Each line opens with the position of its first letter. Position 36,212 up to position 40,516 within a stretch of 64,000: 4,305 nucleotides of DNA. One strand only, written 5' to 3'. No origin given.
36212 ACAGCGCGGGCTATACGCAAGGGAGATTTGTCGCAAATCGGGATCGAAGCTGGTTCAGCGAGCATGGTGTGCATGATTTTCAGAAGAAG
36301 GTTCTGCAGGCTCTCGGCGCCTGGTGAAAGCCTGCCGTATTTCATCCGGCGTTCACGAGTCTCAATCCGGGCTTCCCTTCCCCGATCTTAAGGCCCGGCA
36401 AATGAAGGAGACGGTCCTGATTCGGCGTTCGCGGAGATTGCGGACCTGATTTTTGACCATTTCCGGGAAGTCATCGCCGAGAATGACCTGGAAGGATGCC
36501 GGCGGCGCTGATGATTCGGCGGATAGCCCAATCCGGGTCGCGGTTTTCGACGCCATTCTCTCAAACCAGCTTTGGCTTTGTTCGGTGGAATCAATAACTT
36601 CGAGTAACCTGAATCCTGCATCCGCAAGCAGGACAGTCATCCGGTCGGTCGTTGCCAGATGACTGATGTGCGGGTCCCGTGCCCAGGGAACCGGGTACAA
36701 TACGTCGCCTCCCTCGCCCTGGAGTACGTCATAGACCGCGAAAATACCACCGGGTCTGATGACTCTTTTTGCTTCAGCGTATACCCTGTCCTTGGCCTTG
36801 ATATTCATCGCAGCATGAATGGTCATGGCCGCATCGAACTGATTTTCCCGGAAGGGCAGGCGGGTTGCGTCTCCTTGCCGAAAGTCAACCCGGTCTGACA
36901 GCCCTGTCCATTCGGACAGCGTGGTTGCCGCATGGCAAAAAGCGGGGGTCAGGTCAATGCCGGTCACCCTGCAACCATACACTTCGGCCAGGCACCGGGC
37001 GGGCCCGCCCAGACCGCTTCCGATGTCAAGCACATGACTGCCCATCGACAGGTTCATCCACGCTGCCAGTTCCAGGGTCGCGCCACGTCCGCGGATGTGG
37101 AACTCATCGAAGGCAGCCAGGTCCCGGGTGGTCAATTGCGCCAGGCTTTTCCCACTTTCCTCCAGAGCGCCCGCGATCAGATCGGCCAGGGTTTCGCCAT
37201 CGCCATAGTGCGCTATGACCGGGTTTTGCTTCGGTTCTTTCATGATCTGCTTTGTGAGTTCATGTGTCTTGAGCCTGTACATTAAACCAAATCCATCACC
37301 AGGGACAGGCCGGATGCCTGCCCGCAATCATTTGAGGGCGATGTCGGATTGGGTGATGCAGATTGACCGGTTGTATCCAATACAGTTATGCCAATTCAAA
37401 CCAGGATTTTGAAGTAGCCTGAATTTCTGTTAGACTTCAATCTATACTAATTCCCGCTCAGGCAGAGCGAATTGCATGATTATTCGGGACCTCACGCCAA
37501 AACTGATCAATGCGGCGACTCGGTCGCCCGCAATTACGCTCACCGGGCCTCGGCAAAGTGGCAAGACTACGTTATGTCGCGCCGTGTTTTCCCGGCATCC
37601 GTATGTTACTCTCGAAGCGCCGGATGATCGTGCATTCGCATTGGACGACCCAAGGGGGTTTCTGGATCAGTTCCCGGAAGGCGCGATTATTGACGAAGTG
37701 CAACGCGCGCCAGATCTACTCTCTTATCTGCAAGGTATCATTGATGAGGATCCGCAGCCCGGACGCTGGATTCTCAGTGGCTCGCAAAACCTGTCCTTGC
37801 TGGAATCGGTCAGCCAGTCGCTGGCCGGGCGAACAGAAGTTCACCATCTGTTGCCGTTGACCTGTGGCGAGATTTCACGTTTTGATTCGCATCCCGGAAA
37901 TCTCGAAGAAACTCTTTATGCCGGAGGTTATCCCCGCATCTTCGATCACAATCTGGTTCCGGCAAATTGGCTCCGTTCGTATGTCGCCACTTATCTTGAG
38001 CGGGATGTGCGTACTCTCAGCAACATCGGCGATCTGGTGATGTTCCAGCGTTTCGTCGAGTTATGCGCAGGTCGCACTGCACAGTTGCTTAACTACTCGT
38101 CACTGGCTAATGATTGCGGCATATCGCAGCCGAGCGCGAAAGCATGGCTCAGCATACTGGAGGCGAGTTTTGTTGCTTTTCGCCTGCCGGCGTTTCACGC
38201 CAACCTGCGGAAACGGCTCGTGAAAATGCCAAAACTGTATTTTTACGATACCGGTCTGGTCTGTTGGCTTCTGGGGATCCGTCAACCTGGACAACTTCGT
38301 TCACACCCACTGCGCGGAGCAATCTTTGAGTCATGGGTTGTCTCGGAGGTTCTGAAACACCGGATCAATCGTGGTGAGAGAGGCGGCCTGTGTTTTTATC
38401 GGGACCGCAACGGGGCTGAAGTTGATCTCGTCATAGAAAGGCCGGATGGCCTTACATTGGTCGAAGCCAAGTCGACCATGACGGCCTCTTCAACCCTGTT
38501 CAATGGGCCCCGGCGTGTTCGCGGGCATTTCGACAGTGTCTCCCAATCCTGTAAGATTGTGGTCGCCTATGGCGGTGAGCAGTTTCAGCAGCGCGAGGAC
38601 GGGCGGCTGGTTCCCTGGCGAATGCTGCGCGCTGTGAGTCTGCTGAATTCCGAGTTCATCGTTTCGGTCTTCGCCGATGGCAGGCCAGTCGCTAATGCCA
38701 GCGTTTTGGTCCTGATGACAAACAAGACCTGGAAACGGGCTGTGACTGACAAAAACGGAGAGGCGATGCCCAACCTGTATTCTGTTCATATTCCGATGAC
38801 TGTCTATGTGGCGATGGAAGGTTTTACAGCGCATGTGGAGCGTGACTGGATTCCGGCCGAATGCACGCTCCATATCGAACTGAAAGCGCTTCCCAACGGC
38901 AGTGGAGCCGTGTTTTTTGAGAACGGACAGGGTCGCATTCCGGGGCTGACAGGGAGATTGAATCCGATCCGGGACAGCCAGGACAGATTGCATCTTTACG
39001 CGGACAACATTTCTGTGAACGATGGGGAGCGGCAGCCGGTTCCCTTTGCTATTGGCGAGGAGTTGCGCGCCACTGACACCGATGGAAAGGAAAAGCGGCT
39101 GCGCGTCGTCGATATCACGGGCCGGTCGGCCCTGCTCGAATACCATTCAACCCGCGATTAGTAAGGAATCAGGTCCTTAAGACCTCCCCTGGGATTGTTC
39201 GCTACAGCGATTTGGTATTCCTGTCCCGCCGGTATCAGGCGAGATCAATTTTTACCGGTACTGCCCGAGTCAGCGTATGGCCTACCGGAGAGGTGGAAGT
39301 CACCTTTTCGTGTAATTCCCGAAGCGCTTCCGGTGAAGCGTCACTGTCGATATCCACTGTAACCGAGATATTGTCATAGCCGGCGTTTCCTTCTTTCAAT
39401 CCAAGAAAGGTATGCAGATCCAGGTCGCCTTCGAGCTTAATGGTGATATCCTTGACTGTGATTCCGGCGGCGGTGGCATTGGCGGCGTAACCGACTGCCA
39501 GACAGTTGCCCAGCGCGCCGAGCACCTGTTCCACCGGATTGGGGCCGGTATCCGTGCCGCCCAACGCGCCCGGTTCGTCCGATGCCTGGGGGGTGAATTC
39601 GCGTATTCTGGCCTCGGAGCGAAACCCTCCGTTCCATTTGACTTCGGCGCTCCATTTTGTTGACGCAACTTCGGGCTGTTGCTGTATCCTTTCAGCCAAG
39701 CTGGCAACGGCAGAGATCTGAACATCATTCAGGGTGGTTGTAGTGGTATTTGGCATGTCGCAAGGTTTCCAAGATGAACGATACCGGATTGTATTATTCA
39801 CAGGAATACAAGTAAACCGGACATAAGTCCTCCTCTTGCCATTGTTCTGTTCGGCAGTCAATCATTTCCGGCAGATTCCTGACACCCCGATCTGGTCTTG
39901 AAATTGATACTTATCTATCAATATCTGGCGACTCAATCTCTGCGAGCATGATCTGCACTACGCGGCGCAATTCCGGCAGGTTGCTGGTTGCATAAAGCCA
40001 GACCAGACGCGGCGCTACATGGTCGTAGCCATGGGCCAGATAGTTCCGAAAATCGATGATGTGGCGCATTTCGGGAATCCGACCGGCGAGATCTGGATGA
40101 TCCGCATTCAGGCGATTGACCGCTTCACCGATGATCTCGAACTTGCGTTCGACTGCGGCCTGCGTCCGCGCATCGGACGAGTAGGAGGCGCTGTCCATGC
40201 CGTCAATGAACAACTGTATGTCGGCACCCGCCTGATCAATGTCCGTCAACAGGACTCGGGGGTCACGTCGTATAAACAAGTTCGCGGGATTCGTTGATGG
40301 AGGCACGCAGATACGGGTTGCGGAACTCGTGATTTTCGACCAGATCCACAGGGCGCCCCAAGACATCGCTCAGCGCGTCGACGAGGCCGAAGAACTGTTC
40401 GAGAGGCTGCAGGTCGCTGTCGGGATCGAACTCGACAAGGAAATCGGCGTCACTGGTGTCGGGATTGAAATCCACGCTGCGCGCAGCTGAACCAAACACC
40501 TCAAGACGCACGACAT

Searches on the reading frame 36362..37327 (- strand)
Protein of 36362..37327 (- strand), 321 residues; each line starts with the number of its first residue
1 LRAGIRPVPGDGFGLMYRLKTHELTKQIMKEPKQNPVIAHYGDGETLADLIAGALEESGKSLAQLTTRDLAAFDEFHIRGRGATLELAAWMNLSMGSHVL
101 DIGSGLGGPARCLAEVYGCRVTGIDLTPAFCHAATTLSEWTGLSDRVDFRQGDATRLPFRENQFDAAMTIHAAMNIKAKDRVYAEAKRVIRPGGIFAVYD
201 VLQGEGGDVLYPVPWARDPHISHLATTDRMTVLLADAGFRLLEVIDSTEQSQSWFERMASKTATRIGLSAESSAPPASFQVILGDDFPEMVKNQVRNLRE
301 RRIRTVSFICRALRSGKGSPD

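Call 3: search_protein_families(library=pfam, proteins=[window:36362-37327:-], max_evalue=0.01)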
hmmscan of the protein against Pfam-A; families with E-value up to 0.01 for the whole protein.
window:36362-37327:- (321 aa): 11 families
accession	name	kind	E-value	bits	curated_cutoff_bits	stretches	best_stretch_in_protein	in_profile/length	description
PF08241.18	Methyltransf_11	-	2.9e-22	79.5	21.2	1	100-197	1-94/95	Methyltransferase domain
PF13649.12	Methyltransf_25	-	5.9e-20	72.2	27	1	99-194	1-97/97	Methyltransferase domain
PF13847.12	Methyltransf_31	-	1e-15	58.1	27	1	96-201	4-112/145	Methyltransferase domain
PF08242.18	Methyltransf_12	-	7.8e-12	46.2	30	1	100-196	1-98/98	Methyltransferase domain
PF01209.24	Ubie_methyltran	-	3.8e-09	36.7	20.1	1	90-200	42-153/233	ubiE/COQ5 methyltransferase family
PF02353.26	CMAS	-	3.9e-07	30.1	27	1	91-200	58-166/273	Mycolic acid cyclopropane synthetase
PF13489.12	Methyltransf_23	-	2.7e-06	27.6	27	1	93-243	20-163/164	Methyltransferase domain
PF01135.25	PCMT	-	6.6e-06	26.5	20.3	1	89-168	67-147/210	Protein-L-isoaspartate(D-aspartate) O-methyltransferase (PCMT)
PF01728.25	FtsJ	-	0.00015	22.2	24.1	1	92-161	17-82/181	FtsJ-like methyltransferase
PF09445.16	Methyltransf_15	-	0.0039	17.2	22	1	98-156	3-60/165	RNA cap guanine-N2 methyltransferase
PF13679.12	Methyltransf_32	-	0.0041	17.5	27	1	97-172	27-110/143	Methyltransferase domain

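Call 24: search_protein_families(library=ncbifam, proteins=[window:36362-37327:-], max_evalue=0.001)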
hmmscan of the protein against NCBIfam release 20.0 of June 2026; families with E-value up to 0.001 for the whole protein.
window:36362-37327:- (321 aa): 36 families (the best 25 are shown)
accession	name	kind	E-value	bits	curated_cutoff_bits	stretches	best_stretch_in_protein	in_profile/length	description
NF045667.1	MTase_DVU1556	equivalog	2e-21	76.5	155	1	83-259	10-180/213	DVU_1556 family methyltransferase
NF041675.1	sarc_dimgly_tmase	equivalog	3.1e-17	63.4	550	1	90-260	61-231/278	sarcosine/dimethylglycine N-methyltransferase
NF008823.0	PRK11873.1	subfamily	1.5e-15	57.4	263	1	89-248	71-232/272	arsenite methyltransferase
TIGR01934.1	MenG_MenH_UbiE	subfamily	2.2e-14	53.3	158.35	1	88-203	32-146/223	ubiquinone/menaquinone biosynthesis methyltransferase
NF045823.1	PthPhpthDimycoMt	equivalog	1.3e-13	50.7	300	1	95-202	66-170/256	phthiotriol/phenolphthiotriol dimycocerosates methyltransferase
NF041537.1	ArsM_AhpD_UU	exception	1.4e-13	50.4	510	1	93-201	74-183/345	arsenite methyltransferase/AhpD domain selenoprotein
NF045825.1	FAmtase_mtf2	equivalog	1.8e-13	50.3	400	1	95-201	58-161/248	fatty-acid O-methyltransferase Mtf2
NF047649.1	MTase_UXPK_star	exception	2.4e-13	49.7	460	1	92-201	74-184/283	methyltransferase/UXPK-star double selenoprotein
NF001244.0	PRK00216.1-5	equivalog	2.7e-12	46.5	216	1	88-205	41-160/236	bifunctional demethylmenaquinone methyltransferase/2-methoxy-6-polyprenyl-1,4-benzoquinol methylase UbiE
NF043040.1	corrin_prot_MT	hypoth_equivalog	6e-12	45.4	180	1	94-202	39-151/216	corrinoid protein-associated methyltransferase CpaM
NF041536.1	ArsM_DUF2284_UU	exception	1.4e-11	43.5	575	1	93-201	74-183/459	arsenite methyltransferase/DUF2284 domain selenoprotein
NF001241.0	PRK00216.1-2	equivalog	7.1e-11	42.2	327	1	89-199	45-148/231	demethylmenaquinone methyltransferase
NF052510.1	methyltran_MpqE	exception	7.4e-11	41.9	335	1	91-198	42-151/234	methyl-plastoquinone biosynthesis methyltransferase MpqE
NF001240.0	PRK00216.1-1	equivalog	2.5e-09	36.5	378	1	92-199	60-169/251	bifunctional demethylmenaquinone methyltransferase/2-methoxy-6-polyprenyl-1,4-benzoquinol methylase UbiE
NF041943.1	GPPMT_Stmyces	equivalog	2.7e-09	37.3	400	1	74-269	55-252/272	geranyl diphosphate 2-C-methyltransferase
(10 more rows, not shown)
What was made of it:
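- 36362..37327 (-): Convergent class I SAM-methyltransferase gene; conserved right flank. Calls 3 and 24.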

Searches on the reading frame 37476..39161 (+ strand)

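Call 3: search_protein_families(library=pfam, proteins=[window:37476-39161:+], max_evalue=0.01)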
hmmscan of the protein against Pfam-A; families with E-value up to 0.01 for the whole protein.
window:37476-39161:+ (561 aa): 5 families
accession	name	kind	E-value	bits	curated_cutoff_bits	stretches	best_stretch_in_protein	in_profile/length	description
PF13635.12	DUF4143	-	1.1e-50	172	28.1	1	175-333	1-159/160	Domain of unknown function (DUF4143)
PF13173.12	AAA_14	-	5e-25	88.4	27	1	18-133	3-128/129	AAA domain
PF13401.12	AAA_22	-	0.00019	22.2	27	0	19-44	7-32/130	AAA domain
PF13191.12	AAA_16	-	0.00053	21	32.6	1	15-121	22-129/167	AAA ATPase domain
PF13620.12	CarboxypepD_reg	-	0.00076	20.2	32.3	1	400-455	9-64/82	Carboxypeptidase regulatory-like domain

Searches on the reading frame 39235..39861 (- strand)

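Call 48: search_protein_families(library=pfam, proteins=[window:39235-39861:-], max_evalue=0.00001)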
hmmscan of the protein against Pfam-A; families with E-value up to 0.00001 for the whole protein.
window:39235-39861:- (208 aa): 1 family
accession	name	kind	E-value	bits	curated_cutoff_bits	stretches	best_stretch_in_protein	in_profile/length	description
PF02566.24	OsmC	-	9e-19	68.2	27.5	1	102-205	1-99/100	OsmC-like protein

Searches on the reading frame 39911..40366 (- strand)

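Call 48: search_protein_families(library=pfam, proteins=[window:39911-40366:-], max_evalue=0.00001)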
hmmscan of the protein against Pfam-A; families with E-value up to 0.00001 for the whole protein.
window:39911-40366:- (151 aa): 1 family
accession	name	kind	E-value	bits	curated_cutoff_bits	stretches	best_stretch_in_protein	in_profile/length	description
PF01934.22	HepT-like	-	2.6e-18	66.3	23.5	1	43-138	1-118/120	Ribonuclease HepT-like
